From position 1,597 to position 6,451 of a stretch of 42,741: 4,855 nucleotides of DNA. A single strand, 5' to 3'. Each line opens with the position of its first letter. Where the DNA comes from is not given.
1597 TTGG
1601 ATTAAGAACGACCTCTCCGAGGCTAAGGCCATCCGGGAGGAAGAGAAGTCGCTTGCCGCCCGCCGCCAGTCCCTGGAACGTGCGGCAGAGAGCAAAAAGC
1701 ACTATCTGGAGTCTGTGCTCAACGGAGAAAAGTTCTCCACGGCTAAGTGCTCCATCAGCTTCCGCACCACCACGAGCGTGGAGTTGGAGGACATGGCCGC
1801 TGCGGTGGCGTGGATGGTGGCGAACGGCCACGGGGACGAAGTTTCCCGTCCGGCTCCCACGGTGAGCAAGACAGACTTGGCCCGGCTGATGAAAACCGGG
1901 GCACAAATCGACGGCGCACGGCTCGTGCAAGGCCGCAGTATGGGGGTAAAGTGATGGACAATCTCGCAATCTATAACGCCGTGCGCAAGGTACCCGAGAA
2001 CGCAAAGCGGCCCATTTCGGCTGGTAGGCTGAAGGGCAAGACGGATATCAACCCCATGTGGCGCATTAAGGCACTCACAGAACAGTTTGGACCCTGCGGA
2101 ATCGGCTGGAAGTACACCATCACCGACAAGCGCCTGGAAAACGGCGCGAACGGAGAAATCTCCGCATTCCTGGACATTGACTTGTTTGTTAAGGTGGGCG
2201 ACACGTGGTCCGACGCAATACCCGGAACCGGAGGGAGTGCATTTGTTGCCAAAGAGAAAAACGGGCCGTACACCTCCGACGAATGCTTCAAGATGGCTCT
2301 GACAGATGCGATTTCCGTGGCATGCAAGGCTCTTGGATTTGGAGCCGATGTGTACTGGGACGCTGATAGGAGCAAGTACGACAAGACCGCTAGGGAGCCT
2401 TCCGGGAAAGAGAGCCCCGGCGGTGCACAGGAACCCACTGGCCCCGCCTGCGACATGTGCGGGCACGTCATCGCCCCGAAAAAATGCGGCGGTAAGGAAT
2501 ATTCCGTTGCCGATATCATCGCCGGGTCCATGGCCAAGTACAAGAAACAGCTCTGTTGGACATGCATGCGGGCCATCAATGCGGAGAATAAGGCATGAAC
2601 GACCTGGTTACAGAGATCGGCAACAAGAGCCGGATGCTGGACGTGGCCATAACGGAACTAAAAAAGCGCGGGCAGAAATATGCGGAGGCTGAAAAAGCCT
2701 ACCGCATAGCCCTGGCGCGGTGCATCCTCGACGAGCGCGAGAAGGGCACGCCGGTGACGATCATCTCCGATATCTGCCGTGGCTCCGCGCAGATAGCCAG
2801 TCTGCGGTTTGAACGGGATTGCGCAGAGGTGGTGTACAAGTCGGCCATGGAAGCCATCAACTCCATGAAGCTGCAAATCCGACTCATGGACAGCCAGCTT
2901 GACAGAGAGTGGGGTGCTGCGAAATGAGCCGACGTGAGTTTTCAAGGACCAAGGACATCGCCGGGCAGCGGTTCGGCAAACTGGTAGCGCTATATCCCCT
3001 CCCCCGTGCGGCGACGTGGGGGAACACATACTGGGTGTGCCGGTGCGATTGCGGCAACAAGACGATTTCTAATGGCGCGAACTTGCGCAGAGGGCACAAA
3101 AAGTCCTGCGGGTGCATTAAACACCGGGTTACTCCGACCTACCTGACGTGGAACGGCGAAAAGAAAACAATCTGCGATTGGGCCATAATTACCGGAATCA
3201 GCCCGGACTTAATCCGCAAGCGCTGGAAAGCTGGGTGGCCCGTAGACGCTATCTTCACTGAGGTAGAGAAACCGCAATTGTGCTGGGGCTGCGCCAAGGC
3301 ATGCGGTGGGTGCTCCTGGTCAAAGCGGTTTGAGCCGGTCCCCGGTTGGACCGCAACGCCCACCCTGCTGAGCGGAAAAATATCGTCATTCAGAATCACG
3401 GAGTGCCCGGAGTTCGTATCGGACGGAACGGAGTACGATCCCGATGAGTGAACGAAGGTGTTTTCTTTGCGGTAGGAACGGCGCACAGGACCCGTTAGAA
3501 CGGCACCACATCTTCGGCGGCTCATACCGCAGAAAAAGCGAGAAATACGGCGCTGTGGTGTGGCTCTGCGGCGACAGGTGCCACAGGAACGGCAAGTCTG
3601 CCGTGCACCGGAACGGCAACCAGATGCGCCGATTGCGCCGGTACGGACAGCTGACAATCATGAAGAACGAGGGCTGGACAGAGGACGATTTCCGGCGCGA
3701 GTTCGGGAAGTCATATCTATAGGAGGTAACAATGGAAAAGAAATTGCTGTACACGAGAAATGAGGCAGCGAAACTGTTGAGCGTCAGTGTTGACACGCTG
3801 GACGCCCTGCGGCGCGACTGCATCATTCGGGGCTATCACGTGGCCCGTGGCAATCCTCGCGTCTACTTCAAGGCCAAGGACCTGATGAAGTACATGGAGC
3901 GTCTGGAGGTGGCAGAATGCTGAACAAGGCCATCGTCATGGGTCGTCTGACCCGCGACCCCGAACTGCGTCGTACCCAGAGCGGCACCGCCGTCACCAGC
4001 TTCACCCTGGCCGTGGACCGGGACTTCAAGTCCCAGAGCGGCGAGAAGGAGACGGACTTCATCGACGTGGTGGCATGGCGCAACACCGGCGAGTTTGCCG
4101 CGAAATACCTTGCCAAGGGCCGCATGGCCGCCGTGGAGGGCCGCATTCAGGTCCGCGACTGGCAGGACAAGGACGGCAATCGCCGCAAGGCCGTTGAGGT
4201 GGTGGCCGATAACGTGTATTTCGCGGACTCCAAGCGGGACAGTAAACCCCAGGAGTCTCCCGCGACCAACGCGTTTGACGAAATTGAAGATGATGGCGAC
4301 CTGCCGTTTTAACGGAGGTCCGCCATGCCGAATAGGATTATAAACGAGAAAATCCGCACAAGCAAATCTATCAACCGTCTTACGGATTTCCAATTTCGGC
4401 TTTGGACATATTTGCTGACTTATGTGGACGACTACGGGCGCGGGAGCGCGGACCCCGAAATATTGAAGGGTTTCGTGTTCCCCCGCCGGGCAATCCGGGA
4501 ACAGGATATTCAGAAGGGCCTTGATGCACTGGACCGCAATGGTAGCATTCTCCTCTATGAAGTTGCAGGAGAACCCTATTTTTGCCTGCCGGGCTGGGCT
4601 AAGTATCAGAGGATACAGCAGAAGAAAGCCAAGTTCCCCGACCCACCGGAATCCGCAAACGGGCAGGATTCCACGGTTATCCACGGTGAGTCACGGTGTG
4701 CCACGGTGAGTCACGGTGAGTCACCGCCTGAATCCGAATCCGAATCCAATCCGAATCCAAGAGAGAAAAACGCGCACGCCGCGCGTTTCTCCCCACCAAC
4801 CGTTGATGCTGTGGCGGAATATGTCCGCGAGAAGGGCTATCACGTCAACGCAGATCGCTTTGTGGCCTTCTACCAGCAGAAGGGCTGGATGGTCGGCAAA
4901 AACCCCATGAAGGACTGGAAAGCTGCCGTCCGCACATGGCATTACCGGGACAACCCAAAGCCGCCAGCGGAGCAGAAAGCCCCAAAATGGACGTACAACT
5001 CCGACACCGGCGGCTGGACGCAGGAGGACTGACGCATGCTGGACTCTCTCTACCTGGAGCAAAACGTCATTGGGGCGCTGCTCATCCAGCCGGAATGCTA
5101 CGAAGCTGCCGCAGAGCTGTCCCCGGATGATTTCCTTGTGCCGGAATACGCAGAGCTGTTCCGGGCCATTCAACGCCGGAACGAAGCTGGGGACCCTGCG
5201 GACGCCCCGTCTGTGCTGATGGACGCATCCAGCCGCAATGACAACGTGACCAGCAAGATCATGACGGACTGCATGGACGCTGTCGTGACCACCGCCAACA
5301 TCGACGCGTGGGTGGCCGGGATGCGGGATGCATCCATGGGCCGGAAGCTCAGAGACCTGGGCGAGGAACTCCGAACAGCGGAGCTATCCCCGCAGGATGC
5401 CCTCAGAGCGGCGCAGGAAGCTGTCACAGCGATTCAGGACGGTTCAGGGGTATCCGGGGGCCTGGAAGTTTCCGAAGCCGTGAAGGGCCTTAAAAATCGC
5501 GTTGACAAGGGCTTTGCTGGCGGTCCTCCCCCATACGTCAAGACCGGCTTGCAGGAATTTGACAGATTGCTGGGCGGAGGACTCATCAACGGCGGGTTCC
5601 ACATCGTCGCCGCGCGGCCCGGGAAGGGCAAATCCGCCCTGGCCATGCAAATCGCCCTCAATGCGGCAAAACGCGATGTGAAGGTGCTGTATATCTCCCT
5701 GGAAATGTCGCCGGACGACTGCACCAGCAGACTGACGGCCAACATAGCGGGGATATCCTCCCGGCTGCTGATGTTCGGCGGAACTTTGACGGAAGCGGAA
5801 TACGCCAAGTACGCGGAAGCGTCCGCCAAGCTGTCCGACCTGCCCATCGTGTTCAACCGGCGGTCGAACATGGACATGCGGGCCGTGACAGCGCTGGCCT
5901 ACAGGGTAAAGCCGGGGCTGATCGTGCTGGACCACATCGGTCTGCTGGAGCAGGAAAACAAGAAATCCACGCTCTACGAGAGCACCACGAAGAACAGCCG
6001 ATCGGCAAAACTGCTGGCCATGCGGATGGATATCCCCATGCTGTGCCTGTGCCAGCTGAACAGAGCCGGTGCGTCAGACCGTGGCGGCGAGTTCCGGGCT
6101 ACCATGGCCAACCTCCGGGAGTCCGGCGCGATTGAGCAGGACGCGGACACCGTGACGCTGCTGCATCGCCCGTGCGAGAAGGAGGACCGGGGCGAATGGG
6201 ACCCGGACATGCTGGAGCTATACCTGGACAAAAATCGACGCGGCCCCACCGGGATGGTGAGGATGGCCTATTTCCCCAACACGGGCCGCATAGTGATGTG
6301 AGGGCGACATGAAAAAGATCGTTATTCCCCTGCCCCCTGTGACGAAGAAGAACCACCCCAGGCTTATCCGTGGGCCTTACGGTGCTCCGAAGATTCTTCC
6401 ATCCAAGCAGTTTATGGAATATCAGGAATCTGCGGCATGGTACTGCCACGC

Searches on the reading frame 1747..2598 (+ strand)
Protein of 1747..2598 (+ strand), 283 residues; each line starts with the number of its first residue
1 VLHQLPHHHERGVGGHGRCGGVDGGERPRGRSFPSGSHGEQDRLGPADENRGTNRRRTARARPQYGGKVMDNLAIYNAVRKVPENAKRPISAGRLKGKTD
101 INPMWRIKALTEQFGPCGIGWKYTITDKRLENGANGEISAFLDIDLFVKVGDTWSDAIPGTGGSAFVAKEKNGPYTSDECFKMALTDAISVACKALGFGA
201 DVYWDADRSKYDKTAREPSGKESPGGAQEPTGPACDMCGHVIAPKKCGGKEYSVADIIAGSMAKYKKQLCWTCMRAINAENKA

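Call 37: search_protein_families(library=phrogs, proteins=[window:1747-2598:+], max_evalue=0.00001)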
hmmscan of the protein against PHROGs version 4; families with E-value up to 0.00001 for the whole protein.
window:1747-2598:+ (283 aa): 3 families
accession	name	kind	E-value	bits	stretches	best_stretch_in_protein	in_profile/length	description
phrog_7838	-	DNA, RNA and nucleotide metabolism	2.4e-42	146.2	1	69-219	2-160/242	exonuclease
phrog_7792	-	unknown function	5.9e-33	115.3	1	70-211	7-149/255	-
phrog_2489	-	DNA, RNA and nucleotide metabolism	8.9e-12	45.1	1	64-134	456-524/728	exonuclease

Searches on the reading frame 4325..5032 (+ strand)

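Call 37: search_protein_families(library=phrogs, proteins=[window:4325-5032:+], max_evalue=0.00001)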
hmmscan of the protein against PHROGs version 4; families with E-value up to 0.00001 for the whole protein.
window:4325-5032:+ (235 aa): 6 families
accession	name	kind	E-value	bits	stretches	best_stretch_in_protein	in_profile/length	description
phrog_15768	-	unknown function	3.4e-25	90.3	1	130-217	105-192/228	-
phrog_1408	-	DNA, RNA and nucleotide metabolism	6.8e-19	69.4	1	26-207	27-212/302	replication initiation protein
phrog_2149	-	DNA, RNA and nucleotide metabolism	1.9e-18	68.3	1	13-223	13-235/289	replication initiation protein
phrog_5810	-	DNA, RNA and nucleotide metabolism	1.5e-12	48.7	1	1-160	2-153/268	replication initiation protein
phrog_16167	-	DNA, RNA and nucleotide metabolism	7.5e-09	36.7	1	25-143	26-131/315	replication initiation protein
phrog_28809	-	unknown function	4.3e-06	27.6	1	158-209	131-184/211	-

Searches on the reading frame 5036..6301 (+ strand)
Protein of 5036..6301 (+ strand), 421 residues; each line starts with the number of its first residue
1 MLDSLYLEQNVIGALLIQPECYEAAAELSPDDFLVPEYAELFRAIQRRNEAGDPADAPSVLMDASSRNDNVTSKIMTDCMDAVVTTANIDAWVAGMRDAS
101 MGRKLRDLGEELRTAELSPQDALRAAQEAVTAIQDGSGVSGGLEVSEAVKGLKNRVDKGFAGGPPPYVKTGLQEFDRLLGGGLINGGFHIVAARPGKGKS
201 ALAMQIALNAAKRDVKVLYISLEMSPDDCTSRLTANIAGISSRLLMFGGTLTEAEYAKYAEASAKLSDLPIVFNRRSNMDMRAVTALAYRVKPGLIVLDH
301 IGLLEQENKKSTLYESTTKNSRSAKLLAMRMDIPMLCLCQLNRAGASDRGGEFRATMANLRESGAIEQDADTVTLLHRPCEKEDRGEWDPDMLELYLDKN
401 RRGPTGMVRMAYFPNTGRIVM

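Call 37: search_protein_families(library=phrogs, proteins=[window:5036-6301:+], max_evalue=0.00001)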
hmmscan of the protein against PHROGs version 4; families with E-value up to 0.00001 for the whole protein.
window:5036-6301:+ (421 aa): 9 families
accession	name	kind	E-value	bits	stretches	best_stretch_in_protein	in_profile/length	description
phrog_19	-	DNA, RNA and nucleotide metabolism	1.7e-81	275.9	1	1-420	157-579/621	DnaB-like replicative helicase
phrog_243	-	DNA, RNA and nucleotide metabolism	8.6e-32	111.2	1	165-419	18-265/273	DnaB-like replicative helicase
phrog_239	-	DNA, RNA and nucleotide metabolism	2.8e-31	110.3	1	135-420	318-597/801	DNA primase/helicase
phrog_11530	-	unknown function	4.1e-15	57.1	1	290-412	30-148/184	-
phrog_23150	-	unknown function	2.2e-12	48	1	7-207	11-215/217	-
phrog_5482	-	unknown function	2.8e-09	37.2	1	185-403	50-278/341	-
phrog_26214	-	unknown function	7.2e-08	32.4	1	168-247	37-114/420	-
phrog_8337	-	DNA, RNA and nucleotide metabolism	4.3e-07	30.6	1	165-228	47-112/273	DNA repair protein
phrog_97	-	other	1.3e-06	28.9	1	165-226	47-115/506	UvsX-like recombinase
